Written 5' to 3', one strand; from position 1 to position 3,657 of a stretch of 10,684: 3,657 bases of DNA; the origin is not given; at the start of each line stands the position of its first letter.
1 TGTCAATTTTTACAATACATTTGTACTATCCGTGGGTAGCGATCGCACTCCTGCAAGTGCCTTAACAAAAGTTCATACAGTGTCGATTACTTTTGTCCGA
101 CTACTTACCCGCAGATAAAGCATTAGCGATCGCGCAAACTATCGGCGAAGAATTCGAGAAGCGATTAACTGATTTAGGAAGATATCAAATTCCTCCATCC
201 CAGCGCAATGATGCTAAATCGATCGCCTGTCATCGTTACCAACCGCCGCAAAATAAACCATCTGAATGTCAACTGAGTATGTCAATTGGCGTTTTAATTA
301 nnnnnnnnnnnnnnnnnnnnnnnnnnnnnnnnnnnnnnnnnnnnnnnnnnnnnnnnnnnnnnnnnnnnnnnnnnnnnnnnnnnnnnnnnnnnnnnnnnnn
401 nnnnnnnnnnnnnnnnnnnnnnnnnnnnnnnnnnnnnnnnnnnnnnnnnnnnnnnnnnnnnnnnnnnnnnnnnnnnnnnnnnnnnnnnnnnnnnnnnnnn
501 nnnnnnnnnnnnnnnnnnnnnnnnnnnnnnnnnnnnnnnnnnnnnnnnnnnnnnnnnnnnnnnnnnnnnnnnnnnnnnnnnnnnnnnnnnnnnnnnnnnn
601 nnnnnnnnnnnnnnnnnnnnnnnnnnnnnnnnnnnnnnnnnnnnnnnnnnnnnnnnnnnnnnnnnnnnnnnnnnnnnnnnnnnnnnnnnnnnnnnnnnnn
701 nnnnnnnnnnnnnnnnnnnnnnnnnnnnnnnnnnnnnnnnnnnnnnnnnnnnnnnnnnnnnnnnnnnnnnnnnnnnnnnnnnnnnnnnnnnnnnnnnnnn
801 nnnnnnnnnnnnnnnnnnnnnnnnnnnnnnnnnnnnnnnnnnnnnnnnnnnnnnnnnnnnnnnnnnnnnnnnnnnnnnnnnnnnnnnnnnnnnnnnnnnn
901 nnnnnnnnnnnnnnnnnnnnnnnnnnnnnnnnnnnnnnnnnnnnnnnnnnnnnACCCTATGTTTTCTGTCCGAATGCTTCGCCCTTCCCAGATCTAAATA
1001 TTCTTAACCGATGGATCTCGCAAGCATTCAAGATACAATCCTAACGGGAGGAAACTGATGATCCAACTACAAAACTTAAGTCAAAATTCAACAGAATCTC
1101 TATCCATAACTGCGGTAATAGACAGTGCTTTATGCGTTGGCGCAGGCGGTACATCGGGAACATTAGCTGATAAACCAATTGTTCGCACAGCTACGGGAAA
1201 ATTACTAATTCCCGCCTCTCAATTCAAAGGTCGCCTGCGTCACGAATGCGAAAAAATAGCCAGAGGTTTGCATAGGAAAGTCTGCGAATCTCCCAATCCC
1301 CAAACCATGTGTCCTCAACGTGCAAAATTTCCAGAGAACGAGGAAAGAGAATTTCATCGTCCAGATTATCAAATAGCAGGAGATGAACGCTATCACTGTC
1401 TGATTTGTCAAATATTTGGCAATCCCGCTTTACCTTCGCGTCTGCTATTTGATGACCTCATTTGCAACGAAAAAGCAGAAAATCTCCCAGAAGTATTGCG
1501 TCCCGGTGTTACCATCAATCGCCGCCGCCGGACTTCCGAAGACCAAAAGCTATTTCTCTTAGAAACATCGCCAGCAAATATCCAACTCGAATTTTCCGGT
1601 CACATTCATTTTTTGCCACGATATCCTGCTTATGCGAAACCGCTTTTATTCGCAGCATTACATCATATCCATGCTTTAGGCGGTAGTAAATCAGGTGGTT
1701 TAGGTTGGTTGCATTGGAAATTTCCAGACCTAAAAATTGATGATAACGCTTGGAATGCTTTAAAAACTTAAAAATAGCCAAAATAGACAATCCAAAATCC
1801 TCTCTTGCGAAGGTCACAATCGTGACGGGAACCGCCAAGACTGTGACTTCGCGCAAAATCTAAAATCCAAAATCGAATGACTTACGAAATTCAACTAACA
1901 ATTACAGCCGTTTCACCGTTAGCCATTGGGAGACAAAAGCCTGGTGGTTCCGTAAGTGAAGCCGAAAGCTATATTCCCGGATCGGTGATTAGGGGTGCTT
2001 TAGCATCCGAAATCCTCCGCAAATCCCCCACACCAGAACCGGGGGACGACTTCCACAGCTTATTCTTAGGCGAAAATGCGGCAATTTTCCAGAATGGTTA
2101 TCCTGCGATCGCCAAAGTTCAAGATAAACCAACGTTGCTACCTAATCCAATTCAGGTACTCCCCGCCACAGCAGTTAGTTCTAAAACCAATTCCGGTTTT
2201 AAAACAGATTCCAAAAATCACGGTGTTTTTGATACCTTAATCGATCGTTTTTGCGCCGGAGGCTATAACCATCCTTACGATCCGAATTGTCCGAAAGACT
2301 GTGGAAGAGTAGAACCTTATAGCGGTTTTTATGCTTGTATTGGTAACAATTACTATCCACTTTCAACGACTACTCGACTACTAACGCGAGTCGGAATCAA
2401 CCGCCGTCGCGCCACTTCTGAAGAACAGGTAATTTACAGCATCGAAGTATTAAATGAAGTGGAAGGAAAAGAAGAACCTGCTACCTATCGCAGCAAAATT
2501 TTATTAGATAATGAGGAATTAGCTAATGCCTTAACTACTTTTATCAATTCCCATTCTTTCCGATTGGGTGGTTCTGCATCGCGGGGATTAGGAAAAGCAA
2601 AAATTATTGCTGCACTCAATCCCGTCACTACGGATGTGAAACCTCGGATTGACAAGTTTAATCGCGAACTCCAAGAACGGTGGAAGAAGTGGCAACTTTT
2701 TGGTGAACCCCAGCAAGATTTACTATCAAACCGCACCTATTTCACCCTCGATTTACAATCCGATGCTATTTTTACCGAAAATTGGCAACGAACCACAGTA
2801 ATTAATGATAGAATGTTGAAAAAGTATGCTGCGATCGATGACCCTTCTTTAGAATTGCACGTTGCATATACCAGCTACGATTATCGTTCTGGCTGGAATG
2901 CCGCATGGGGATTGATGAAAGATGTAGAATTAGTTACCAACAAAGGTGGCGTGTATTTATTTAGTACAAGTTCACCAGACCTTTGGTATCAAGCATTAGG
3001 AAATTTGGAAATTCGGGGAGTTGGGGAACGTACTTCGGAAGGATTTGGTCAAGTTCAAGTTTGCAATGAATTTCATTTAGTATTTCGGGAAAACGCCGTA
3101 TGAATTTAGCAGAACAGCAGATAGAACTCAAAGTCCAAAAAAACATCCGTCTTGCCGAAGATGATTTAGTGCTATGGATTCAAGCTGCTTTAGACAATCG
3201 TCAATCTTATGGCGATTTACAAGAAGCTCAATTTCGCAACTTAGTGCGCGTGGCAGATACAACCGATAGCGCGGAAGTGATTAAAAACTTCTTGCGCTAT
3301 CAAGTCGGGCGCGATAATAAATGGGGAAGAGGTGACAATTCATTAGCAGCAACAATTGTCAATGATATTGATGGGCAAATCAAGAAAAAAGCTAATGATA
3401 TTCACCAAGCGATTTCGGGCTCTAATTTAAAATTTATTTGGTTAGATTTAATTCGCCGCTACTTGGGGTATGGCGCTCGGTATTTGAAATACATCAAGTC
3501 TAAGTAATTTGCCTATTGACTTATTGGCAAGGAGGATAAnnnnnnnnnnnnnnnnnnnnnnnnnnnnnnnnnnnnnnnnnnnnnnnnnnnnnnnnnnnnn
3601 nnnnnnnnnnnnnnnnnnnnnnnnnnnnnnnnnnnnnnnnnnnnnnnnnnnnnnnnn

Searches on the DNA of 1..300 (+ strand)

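Call 39: search_rna_families(source=window, start=1, end=300, threshold=evalue, max_evalue=1)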
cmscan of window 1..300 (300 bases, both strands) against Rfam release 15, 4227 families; matches with E-value up to 1: 0.
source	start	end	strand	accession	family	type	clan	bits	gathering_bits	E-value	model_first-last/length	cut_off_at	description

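Call 77: search_dna_similar(query=window:1-105:+, collection=plasmids, mode=distant, max_evalue=1, max_rows=10)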
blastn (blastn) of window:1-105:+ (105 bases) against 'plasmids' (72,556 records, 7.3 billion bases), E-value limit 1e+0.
No match.

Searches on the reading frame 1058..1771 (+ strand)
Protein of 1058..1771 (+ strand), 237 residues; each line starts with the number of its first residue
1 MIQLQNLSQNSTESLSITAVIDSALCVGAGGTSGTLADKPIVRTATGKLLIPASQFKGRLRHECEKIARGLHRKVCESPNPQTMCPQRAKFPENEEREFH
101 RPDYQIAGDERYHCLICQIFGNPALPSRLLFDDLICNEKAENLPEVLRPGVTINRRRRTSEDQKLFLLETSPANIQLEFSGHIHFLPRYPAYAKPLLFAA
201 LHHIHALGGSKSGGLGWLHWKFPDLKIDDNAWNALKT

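Call 3: search_protein_families(library=pfam, proteins=[window:1058-1771:+], max_evalue=0.1)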
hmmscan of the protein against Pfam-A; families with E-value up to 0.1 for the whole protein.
window:1058-1771:+ (237 aa): 1 family
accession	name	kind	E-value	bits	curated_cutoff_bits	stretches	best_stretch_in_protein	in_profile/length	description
PF03787.20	RAMPs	-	2.7e-18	67.6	22.1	1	23-218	6-188/189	RAMP superfamily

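Call 4: search_protein_families(library=ncbifam, proteins=[window:1058-1771:+], max_evalue=0.1)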
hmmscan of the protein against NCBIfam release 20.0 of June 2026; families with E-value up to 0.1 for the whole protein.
window:1058-1771:+ (237 aa): 6 families
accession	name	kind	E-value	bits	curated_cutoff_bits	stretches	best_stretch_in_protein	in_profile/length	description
TIGR02581.1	cas_cyan_RAMP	equivalog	2e-21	76.7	108.05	1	21-219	12-209/216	type III CRISPR-associated RAMP protein Csx7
TIGR02582.1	cas7_TM1809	equivalog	9.9e-05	22.4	90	1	37-139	30-113/203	type III-A CRISPR-associated RAMP protein Csm3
NF041225.1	Cas_III-E_gRAMP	equivalog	0.00039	17.9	700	1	113-219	726-835/1636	type III-E CRISPR-associated gRAMP effector Cas7-11e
TIGR02580.1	cas_RAMP_Cmr4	equivalog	0.0018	18.1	87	1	24-66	10-53/283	type III-B CRISPR module RAMP protein Cmr4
TIGR03986.1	TIGR03986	equivalog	0.043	13.2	161.35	0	108-146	334-380/568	TIGR03986 family type III CRISPR-associated RAMP protein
TIGR02674.1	cas_cyan_RAMP_2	equivalog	0.047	12.9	177.3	1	151-218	167-239/402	type III-D CRISPR-associated RAMP protein Csx10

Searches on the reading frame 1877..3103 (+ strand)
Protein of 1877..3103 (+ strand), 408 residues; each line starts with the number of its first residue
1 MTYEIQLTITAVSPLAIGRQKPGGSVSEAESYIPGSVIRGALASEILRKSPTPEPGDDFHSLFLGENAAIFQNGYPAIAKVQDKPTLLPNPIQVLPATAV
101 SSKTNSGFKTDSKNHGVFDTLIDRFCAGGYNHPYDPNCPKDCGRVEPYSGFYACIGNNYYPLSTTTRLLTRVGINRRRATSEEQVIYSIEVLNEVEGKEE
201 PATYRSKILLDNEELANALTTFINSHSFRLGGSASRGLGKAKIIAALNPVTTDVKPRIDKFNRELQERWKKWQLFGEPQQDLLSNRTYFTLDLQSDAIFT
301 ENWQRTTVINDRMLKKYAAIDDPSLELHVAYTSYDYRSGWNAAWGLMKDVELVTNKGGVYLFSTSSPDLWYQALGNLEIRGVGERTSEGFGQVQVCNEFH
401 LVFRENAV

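Call 3: search_protein_families(library=pfam, proteins=[window:1877-3103:+], max_evalue=0.1)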
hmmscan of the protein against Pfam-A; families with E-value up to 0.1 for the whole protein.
window:1877-3103:+ (408 aa): 1 family
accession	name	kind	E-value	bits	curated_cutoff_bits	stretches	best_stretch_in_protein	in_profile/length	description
PF03787.20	RAMPs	-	1.1e-12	49.3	22.1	1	8-241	1-188/189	RAMP superfamily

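Call 4: search_protein_families(library=ncbifam, proteins=[window:1877-3103:+], max_evalue=0.1)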
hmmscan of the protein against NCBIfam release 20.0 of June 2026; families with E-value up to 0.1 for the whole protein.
window:1877-3103:+ (408 aa): 3 families
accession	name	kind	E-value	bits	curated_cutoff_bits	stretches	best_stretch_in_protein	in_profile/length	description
TIGR02674.1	cas_cyan_RAMP_2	equivalog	8.9e-132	440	177.3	1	5-408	4-402/402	type III-D CRISPR-associated RAMP protein Csx10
TIGR03986.1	TIGR03986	equivalog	0.053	12.9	161.35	0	4-44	35-86/568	TIGR03986 family type III CRISPR-associated RAMP protein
TIGR01877.1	cas_cas6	equivalog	0.055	13.9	58.65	0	351-393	158-199/200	CRISPR-associated endoribonuclease Cas6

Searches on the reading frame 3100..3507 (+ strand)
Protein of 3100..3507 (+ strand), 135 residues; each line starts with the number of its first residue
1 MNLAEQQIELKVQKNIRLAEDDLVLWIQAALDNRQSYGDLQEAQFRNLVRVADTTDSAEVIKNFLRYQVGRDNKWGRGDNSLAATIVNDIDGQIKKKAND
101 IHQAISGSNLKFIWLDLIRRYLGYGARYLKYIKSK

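Call 3: search_protein_families(library=pfam, proteins=[window:3100-3507:+], max_evalue=0.1)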
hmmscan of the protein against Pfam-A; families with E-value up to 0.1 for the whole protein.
window:3100-3507:+ (135 aa): 1 family
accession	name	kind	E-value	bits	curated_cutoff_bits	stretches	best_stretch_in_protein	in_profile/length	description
PF21168.2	FkbO_Hyg5-like_N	-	0.016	15.7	27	1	5-62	6-63/122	Chorismatase FkbO/Hyg5-like, N-terminal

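Call 4: search_protein_families(library=ncbifam, proteins=[window:3100-3507:+], max_evalue=0.1)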
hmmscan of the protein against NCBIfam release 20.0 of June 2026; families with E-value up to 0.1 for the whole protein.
window:3100-3507:+ (135 aa): 0 families

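Call 7: search_protein_families(library=padloc, proteins=[window:3100-3507:+], max_evalue=0.1)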
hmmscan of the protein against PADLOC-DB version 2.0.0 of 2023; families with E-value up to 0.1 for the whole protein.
window:3100-3507:+ (135 aa): 5 families
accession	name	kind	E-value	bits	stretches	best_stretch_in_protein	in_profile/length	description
PDLC01011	Csm2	-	2.4e-59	197.6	1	4-134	6-139/148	Csm2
PDLC01474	Csm2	-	1.7e-57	191.5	1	4-134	5-134/138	CAS-III-D; effector_SS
PDLC01519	Csm2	-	4.6e-11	41.2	1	11-128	5-114/126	CAS-III-D; effector_SS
PDLC01487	Csm2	-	5.7e-07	27.7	1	36-124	23-100/116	CAS-III-D; effector_SS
PDLC01531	Csm2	-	0.00016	20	1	20-123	19-111/128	CAS-III-A; effector_SS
